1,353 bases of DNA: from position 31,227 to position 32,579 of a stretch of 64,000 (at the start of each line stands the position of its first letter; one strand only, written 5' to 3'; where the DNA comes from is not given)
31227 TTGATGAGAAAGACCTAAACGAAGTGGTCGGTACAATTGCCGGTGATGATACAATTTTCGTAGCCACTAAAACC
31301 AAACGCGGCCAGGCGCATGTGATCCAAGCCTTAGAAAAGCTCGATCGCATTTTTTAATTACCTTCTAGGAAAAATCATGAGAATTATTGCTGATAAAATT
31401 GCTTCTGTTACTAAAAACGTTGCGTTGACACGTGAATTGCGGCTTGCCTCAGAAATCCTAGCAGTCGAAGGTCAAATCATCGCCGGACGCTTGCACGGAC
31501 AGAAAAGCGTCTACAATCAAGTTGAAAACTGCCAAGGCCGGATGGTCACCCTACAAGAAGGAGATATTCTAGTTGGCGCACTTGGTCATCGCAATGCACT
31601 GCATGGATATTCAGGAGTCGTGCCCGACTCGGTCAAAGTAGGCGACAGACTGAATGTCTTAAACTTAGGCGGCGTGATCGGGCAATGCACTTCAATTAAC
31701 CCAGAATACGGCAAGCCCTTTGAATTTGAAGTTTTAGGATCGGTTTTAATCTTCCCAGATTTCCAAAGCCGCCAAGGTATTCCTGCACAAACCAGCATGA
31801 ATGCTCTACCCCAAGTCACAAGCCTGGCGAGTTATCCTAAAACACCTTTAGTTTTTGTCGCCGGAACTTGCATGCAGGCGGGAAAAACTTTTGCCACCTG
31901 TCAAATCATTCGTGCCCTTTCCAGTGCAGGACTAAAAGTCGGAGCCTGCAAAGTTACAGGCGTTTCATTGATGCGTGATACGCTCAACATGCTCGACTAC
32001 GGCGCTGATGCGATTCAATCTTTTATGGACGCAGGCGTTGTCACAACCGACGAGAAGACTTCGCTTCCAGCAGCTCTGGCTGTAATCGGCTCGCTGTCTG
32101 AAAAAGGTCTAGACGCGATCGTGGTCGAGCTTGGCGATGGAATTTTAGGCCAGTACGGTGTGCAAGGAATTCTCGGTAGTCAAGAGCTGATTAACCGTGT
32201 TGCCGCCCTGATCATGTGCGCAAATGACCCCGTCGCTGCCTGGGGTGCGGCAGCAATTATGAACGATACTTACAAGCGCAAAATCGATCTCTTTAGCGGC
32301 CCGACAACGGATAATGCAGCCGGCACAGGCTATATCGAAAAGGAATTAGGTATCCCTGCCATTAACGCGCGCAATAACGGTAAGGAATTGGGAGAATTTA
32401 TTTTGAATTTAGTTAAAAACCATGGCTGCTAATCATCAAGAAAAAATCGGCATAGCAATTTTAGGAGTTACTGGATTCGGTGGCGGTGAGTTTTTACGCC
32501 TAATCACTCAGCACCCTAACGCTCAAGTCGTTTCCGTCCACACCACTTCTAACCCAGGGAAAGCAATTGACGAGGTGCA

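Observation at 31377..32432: Uncharacterised P-loop protein translationally coupled inside the arginine operon (candidate for the missing first or last acyl step)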

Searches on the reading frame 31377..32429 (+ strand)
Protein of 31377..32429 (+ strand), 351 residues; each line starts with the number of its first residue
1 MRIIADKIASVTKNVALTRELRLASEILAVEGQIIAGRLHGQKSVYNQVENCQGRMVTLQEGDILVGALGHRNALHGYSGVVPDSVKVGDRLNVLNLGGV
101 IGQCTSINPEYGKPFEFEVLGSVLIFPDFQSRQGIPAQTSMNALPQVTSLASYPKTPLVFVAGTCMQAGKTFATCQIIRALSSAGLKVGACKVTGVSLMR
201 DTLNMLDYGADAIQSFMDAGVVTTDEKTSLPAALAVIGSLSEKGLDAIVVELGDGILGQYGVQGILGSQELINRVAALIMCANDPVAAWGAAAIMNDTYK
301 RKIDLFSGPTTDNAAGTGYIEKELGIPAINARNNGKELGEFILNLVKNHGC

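Call 3: search_protein_families(library=pfam, proteins=[window:31377-32429:+], max_evalue=0.01)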
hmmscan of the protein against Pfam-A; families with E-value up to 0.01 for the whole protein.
window:31377-32429:+ (351 aa): 1 family
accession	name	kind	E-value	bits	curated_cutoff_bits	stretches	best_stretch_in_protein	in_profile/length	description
PF07755.17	DUF1611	-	0.0021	17.9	25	1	155-199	11-55/201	Domain of unknown function (DUF1611_C) P-loop domain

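Call 4: search_protein_families(library=ncbifam, proteins=[window:31377-32429:+], max_evalue=0.01)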
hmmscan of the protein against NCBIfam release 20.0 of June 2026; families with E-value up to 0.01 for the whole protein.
window:31377-32429:+ (351 aa): 1 family
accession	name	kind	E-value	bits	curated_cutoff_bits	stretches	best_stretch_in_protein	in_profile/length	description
TIGR00347.1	bioD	equivalog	0.0061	16.7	83.3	1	160-197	1-40/166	dethiobiotin synthase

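Call 5: find_homologous_proteins(query=window:31377-32429:+, max_evalue=0.001)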
Query window:31377-32429:+ (351 aa): 6510 proteins with E <= 0.001 among 8000 candidates; the best 120 are listed.
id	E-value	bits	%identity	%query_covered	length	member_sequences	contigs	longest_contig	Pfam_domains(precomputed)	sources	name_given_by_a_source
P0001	1.6e-226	769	100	100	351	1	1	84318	-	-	-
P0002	4.0e-138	478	63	98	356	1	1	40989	-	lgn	-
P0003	2.2e-133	463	61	98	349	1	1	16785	-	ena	-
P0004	2.8e-133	462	59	99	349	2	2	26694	-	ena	-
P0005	5.4e-133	461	59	99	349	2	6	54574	-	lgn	-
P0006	6.4e-133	461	59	99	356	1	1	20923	-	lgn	-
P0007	2.4e-132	459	59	98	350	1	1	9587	-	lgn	-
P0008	4.7e-132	458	59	99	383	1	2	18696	-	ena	-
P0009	6.1e-132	458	59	97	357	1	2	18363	-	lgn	-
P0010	7.7e-132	458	60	98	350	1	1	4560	-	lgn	-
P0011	1.1e-131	457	58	99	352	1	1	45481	-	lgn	-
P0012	2.4e-131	456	59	97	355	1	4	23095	-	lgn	-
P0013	4.6e-131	455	60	97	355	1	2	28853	-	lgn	-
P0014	1.5e-130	453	58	99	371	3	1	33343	-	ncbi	-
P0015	4.2e-130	452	57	99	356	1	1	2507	-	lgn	-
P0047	1.4e-126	440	57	98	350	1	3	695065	-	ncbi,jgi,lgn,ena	-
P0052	2.9e-126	439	57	99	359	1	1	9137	-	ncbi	ncbi:MAG: hypothetical protein U0163_21155 [Gemmatimonadaceae bacterium]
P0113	7.1e-122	425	56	97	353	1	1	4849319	-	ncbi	ncbi:MAG: hypothetical protein U1D55_12245 [Phycisphaerae bacterium]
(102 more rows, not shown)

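Call 6: search_solved_structures(query=window:31377-32429:+, max_evalue=1, show_alignments=2)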
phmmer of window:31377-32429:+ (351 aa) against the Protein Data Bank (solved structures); distinct sequences matched with E-value up to 1: 2.
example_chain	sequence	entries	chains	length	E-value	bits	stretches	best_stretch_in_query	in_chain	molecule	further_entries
1dts_A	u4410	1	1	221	0.18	14.1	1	159-198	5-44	DETHIOBIOTIN SYNTHETASE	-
1a82_A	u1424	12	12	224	0.2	14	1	159-198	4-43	DETHIOBIOTIN SYNTHETASE | PROTEIN (DETHIOBIOTIN SYNTHETASE) | DETHIOBIOTIN SYNTHASE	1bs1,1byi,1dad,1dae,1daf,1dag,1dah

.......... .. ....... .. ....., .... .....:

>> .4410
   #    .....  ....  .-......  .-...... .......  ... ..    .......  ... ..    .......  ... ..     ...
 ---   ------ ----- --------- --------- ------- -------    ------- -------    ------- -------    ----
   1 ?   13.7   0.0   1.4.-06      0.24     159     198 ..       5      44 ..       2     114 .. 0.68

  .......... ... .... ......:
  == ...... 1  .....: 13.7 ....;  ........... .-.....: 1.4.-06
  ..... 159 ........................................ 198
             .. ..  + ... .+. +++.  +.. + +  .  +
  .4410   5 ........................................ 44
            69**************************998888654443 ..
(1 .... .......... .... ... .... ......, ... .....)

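Call 7: find_encoding_contigs(protein=P0113, flank=8000, max_places=2)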
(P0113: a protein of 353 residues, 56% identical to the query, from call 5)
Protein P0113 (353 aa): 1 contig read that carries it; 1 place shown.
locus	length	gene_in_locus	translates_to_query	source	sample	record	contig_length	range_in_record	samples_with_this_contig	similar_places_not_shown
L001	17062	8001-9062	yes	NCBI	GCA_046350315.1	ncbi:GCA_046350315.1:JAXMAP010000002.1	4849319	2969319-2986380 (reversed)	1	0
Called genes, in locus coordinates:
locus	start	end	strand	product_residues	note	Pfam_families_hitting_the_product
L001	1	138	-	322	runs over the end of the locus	PF00890:FAD_binding_2 (faint), PF01266:DAO (faint), PF01946:Thi4 (faint), PF03486:HI0933_like (faint), PF07992:Pyr_redox_2, PF13738:Pyr_redox_3, PF00070:Pyr_redox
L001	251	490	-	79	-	-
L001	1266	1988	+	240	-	PF03734:YkuD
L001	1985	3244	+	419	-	PF03062:MBOAT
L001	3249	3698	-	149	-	PF02580:Tyr_Deacylase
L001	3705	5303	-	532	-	PF02366:PMT (weak), PF13231:PMT_2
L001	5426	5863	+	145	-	PF20114:DUF6504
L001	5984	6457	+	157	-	PF01316:Arg_repressor, PF02863:Arg_repressor_C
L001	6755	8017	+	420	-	PF00764:Arginosuc_synth, PF20979:Arginosuc_syn_C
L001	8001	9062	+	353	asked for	-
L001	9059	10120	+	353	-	PF01118:Semialdhyde_dh, PF22698:Semialdhyde_dhC_1, PF02774:Semialdhyde_dhC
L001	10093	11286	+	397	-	PF00202:Aminotran_3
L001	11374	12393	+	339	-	PF02729:OTCace_N, PF00185:OTCace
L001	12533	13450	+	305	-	PF00696:AA_kinase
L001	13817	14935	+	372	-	PF01546:Peptidase_M20, PF07687:M20_dimer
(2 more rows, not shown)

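Call 8: find_encoding_contigs(protein=P0052, flank=8000, max_places=2)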
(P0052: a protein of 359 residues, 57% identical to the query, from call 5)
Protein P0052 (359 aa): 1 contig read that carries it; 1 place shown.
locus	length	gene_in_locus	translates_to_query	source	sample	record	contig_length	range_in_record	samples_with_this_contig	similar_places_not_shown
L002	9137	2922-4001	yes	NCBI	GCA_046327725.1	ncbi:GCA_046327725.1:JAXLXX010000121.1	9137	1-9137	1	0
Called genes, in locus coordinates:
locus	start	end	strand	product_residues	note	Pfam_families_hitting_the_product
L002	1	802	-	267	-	PF01336:tRNA_anti-codon, PF00152:tRNA-synt_2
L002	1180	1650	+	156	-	PF01316:Arg_repressor, PF02863:Arg_repressor_C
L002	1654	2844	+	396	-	PF00764:Arginosuc_synth, PF20979:Arginosuc_syn_C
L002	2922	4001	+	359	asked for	-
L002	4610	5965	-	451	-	PF02403:Seryl_tRNA_N, PF00587:tRNA-synt_2b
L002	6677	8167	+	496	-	PF07646:Kelch_2 (faint), PF13415:Beta-prop_FBX42, PF13418:Beta-prop_TYW4 (faint), PF24681:Kelch_KLHDC2_KLHL20_DRC7, PF24981:Beta-prop_ATRN-LZTR1 (weak), PF13415:Beta-prop_FBX42 (weak)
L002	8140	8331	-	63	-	-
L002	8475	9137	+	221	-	PF01227:GTP_cyclohydroI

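Call 9: find_encoding_contigs(protein=P0047, flank=8000, max_places=2)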
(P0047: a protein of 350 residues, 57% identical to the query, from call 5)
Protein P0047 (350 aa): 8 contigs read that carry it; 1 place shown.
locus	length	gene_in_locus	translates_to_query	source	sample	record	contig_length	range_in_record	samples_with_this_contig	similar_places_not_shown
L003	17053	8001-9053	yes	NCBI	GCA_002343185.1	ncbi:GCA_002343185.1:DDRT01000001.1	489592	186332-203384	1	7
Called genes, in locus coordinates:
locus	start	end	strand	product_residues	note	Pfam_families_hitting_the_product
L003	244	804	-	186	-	-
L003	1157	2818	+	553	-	PF01368:DHH, PF02272:DHHA1, PF17768:RecJ_OB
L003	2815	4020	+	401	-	PF13574:Reprolysin_2, PF01421:Reprolysin (weak), PF13688:Reprolysin_5, PF13582:Reprolysin_3, PF13583:Reprolysin_4 (weak)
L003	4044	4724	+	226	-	PF00535:Glycos_transf_2, PF10111:Glyco_tranf_2_2, PF13641:Glyco_tranf_2_3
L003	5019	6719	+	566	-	PF13623:SurA_N_2 (weak), PF13624:SurA_N_3, PF13145:Rotamase_2, PF13616:Rotamase_3 (weak), PF00639:Rotamase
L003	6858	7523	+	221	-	PF05728:UPF0227 (weak), PF12697:Abhydrolase_6 (weak)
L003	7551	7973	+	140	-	PF01316:Arg_repressor, PF02863:Arg_repressor_C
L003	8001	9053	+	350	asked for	-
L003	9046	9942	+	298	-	PF01118:Semialdhyde_dh, PF22698:Semialdhyde_dhC_1, PF02774:Semialdhyde_dhC (weak)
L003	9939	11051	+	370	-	PF00202:Aminotran_3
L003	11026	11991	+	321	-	PF02729:OTCace_N, PF00185:OTCace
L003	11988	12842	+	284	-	PF00696:AA_kinase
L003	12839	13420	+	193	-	PF14822:Vasohibin (faint)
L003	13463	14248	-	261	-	-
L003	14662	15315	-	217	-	PF01066:CDP-OH_P_transf (weak)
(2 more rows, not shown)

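Call 14: search_solved_structures(query=A1, max_evalue=10, show_alignments=3)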
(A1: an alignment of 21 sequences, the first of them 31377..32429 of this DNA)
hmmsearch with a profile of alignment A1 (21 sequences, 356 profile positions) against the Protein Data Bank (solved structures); distinct sequences matched with E-value up to 10: 3.
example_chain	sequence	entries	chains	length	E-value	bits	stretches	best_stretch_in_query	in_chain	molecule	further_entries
1jr5_A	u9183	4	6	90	1.6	10.6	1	209-264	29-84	10 KDA Anti-Sigma Factor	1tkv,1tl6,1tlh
1dts_A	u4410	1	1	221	1.6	10.6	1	161-193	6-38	DETHIOBIOTIN SYNTHETASE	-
1a82_A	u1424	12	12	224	1.7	10.5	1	161-193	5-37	DETHIOBIOTIN SYNTHETASE | PROTEIN (DETHIOBIOTIN SYNTHETASE) | DETHIOBIOTIN SYNTHASE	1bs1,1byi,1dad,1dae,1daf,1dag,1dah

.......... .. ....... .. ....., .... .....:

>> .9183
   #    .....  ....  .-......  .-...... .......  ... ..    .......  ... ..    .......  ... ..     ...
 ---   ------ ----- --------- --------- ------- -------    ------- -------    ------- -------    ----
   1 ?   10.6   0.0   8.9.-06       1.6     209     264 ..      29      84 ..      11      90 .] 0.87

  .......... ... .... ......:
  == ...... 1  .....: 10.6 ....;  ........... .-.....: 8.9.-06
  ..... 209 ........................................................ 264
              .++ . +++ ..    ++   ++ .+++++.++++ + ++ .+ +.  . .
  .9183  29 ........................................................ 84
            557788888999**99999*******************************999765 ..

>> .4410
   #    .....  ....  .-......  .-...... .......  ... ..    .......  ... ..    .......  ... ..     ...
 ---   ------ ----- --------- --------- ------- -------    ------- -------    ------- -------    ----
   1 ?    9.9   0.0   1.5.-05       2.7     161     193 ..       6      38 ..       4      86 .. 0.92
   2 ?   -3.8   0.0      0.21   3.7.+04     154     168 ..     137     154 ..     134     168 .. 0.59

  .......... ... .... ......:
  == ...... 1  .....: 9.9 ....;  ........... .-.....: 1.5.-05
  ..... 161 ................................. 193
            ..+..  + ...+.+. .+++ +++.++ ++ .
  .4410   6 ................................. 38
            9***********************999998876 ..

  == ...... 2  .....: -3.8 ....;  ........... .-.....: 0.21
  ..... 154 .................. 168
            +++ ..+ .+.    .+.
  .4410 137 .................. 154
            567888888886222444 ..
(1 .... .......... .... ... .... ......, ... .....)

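Call 22: predict_structure(alignment_id=A1)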
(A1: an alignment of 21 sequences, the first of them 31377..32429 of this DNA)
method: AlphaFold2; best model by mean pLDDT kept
length: 351 residues; sequences in the alignment: 21
mean_pLDDT: 91.6   pTM: 0.89
mean pLDDT of the five models: 91.6, 91.0, 90.0, 89.6, 87.6
residues with pLDDT >= 90: 268; 70-90: 74; 50-70: 8; < 50: 1
segments of 3 or more residues with pLDDT < 50: none
pLDDT, mean of each block of 10 residues (from residue 1): 94 91 95 97 87 93 97 75 96 93 88 92 87 89 90 95 81 96 97 88 96 95 86 96 97 83 91 94 92 93 93 93 96 94 91 40
secondary structure, 60 per line:
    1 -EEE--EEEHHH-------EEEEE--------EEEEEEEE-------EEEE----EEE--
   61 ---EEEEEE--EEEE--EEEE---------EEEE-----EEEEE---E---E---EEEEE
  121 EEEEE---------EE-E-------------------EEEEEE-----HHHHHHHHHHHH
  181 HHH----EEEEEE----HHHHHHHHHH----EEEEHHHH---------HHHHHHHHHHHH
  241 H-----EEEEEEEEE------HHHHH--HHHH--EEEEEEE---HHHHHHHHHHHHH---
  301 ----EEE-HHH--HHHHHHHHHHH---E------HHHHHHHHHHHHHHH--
elements in order: E2-4 E7-9 E20-24 E33-40 E48-51 E56-58 E64-69 E72-75 E78-81 E91-94 E100-104 E116-125 E158-163 H169-183 E188-193 H198-207 E212-215 H216-219 H229-241 E247-255 H262-266 H269-272 E275-281 H285-297 E305-307 H314-324 H335-349

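Call 25: fold_search(model_id=the predicted structure, library=pdb)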
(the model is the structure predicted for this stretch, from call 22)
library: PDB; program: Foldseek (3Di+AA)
matches with E <= 10: 1697; with E <= 0.001: 174
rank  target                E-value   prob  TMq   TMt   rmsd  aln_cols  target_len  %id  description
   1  3of5_B                1.7e-06  1.00  0.39  0.59   5.2       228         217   14  Crystal Structure of a Dethiobiotin Synthetase from Francisella tularensis subsp. tularensis SCHU S4 (released 2011-02-02)
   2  5auq_F                1.9e-06  1.00  0.39  0.57   5.7       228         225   13  Crystal structure of ATPase-type HypB in the nucleotide free state (released 2015-06-24)
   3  2obn_C                2.0e-06  1.00  0.40  0.41   7.7       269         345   14  Crystal structure of a duf1611 family protein (ava_3511) from anabaena variabilis atcc 29413 at 2.30 A resolution (released 2007-01-16)
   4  2obn_B                2.4e-06  1.00  0.40  0.41   6.3       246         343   12  Crystal structure of a duf1611 family protein (ava_3511) from anabaena variabilis atcc 29413 at 2.30 A resolution (released 2007-01-16)
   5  2obn_A                2.5e-06  1.00  0.41  0.42   7.8       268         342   12  Crystal structure of a duf1611 family protein (ava_3511) from anabaena variabilis atcc 29413 at 2.30 A resolution (released 2007-01-16)
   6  3of5_A                3.9e-06  1.00  0.37  0.54   5.9       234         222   14  Crystal Structure of a Dethiobiotin Synthetase from Francisella tularensis subsp. tularensis SCHU S4 (released 2011-02-02)
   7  6cy1_A                5.6e-06  1.00  0.38  0.42   9.2       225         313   12  Crystal structure of Signal recognition particle receptor FtsY from Elizabethkingia anophelis (released 2018-05-02)
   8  6cy1_B                6.7e-06  1.00  0.38  0.43   8.6       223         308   12  Crystal structure of Signal recognition particle receptor FtsY from Elizabethkingia anophelis (released 2018-05-02)
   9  1dts                  8.0e-06  1.00  0.34  0.51   5.7       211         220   16  CRYSTAL STRUCTURE OF AN ATP DEPENDENT CARBOXYLASE, DETHIOBIOTIN SYNTHASE, AT 1.65 ANGSTROMS RESOLUTION (released 1995-04-20)
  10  2og2                  9.1e-06  1.00  0.38  0.44   8.7       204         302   17  Crystal structure of chloroplast FtsY from Arabidopsis thaliana (released 2007-12-11)
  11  5l3s_H                9.1e-06  1.00  0.39  0.48   8.0       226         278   14  Structure of the GTPase heterodimer of crenarchaeal SRP54 and FtsY (released 2016-06-08)
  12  4ak9_A                1.2e-05  1.00  0.37  0.42  11.0       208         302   11  Structure of chloroplast FtsY from Physcomitrella patens (released 2013-01-16)
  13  4jyc_A                1.3e-05  1.00  0.39  0.44   4.7       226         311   17  MeaB, A Bacterial Homolog of MMAA, in its Apo form (released 2013-07-24)
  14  5auq_A                1.3e-05  1.00  0.37  0.53   5.9       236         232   14  Crystal structure of ATPase-type HypB in the nucleotide free state (released 2015-06-24)
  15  6cy5_A                1.4e-05  1.00  0.38  0.41  10.7       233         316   13  Crystal structure of Signal recognition particle receptor FtsY from Elizabethkingia anophelis in complex with GDP (released 2018-05-02)
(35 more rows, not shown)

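Call 26: find_related_loci(query=A1, collection=genome_contigs, flank=8000)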
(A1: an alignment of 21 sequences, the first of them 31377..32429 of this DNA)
Query A1 (351 aa) in genome_contigs; peptide patterns used: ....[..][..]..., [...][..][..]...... (x = any residue, [..] = any of these).
600 stretches matched a pattern (row limit reached: there are more); 598 encode a relative of the query (tblastn E <= 1e-3); the best 80 are kept; 80 distinct loci.
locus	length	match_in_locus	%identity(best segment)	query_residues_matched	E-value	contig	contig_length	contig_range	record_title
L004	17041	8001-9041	59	1-350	1e-137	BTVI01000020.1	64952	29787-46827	MAG: Fimbriimonadales bacterium AMX-MBFR-61 DNA, sequence20, whole genome shotgun sequence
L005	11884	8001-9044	58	1-349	6e-137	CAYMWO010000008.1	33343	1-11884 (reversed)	MAG TPA_asm: uncultured Bdellovibrionales bacterium isolate SRP173033_co1_12 genome assembly, contig: NODE_1887_length_3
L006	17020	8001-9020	58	1-342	8e-136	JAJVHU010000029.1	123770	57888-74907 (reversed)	MAG: Phycisphaerae bacterium isolate Bin_14R c_000000000712, whole genome shotgun sequence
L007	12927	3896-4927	58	1-346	9e-136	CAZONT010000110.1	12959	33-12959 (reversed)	MAG TPA_asm: uncultured Planctomycetaceae bacterium isolate SRP292972_co2_73 genome assembly, contig: NODE_4576_length_1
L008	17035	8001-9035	57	2-346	2e-133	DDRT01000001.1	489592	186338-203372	MAG TPA_asm: Deltaproteobacteria bacterium UBA2409 UBA2409_contig_125, whole genome shotgun sequence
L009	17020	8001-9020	56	1-342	2e-130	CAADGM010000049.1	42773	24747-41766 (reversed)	uncultured planctomycete isolate PLA2.fa.gz genome assembly, contig: k127_140860, whole genome shotgun sequence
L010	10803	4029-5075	57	2-348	2e-130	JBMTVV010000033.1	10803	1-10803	MAG: Bdellovibrionota bacterium isolate LKB_V8_S20_100percent_par_LKB_V8_S20_metabat.10 NODE_4428_length_10803_cov_4.221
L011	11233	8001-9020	56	1-342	2e-129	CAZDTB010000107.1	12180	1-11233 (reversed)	MAG TPA_asm: uncultured Planctomycetales bacterium isolate SRP214966_co2_72 genome assembly, contig: NODE_8868_length_12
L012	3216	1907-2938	54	1-346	4e-133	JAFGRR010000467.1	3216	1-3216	MAG: Phycisphaerae bacterium isolate Zod_Metabat.846 k87_8645917, whole genome shotgun sequence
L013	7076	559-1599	55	1-349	8e-129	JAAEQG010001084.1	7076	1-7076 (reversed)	MAG: bacterium isolate Gpa_12 GpaG_CONTIG3497158, whole genome shotgun sequence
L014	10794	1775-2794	56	1-342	5e-127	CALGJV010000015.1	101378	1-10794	MAG: uncultured Phycisphaerae bacterium isolate N1_Bin_MAXBIN__019_1 genome assembly, contig: c_000000364201, whole geno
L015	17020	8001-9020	54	1-342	4e-127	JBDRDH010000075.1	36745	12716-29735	MAG: Planctomycetota bacterium isolate MEGAHIT-group-1.24 k141_2897494, whole genome shotgun sequence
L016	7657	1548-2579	57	2-342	1e-126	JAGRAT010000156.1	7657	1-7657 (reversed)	MAG: Bdellovibrionales bacterium isolate HKST-UBA25 NODE_157_length_7657_cov_3.047230, whole genome shotgun sequence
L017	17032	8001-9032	56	1-346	1e-125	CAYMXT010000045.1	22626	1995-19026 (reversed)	MAG TPA_asm: uncultured Planctomycetales bacterium isolate binchicken_co16_147 genome assembly, contig: NODE_3809_length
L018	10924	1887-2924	54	2-347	2e-125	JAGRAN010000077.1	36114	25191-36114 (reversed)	MAG: Bdellovibrionales bacterium isolate HKST-UBA19 2009_195699, whole genome shotgun sequence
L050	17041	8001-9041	53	1-350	1e-116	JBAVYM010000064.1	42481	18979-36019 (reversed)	MAG: Gammaproteobacteria bacterium isolate MFD01067_ilm_asm_bin14 k127_53534, whole genome shotgun sequence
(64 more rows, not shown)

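Call 29: find_homologous_proteins(query=L050:8001-9041:+, max_evalue=1e-30)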
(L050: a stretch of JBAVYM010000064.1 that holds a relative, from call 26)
Query L050:8001-9041:+ (347 aa): 6470 proteins with E <= 1e-30 among 8000 candidates; the best 120 are listed.
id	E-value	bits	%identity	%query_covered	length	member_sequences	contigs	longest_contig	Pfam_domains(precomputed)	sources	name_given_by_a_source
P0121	1.5e-208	710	91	100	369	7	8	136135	-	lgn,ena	-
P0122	1.4e-207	706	90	100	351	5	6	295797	-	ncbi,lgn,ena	-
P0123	1.7e-205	700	89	100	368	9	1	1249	-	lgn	-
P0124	4.5e-205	698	88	100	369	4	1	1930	-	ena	-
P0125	6.0e-199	678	86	100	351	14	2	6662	-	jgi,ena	-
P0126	4.9e-198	675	86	100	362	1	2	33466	-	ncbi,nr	ncbi:MAG: hypothetical protein KGL13_02590 [Gammaproteobacteria bacterium]|nr:hypothetical protein [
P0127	5.7e-196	668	86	99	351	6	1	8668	-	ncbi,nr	ncbi:MAG TPA: hypothetical protein VLG68_03955 [Gammaproteobacteria bacterium]|nr:hypothetical prote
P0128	1.3e-195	667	85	100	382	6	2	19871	-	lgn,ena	-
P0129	2.8e-195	666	85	100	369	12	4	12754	-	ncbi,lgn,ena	-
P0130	1.1e-194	664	85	100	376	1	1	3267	-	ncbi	ncbi:MAG: hypothetical protein ACRER7_06680 [Gammaproteobacteria bacterium]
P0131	1.1e-194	664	85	100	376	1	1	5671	-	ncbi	-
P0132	3.6e-194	662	85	100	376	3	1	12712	-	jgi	jgi:hypothetical protein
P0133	6.6e-194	662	84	100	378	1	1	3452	-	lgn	-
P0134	8.9e-194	661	85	100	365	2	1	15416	-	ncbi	-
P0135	9.8e-194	661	84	100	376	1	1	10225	-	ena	-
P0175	5.8e-168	576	76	99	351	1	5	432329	-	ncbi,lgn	-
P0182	2.9e-159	548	70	100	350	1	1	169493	-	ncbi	-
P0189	9.2e-156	536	71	100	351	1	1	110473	-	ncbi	-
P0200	3.3e-151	521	68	100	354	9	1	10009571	PF07755.18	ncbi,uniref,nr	ncbi:DUF1611 domain-containing protein [Stigmatella sp. ncwal1]|uniref:DUF1611 domain-containing pro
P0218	3.6e-146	505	68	98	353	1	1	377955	PF07755.18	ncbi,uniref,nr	ncbi:DUF1611 domain-containing protein [Hyalangium rubrum]|uniref:D-glutamate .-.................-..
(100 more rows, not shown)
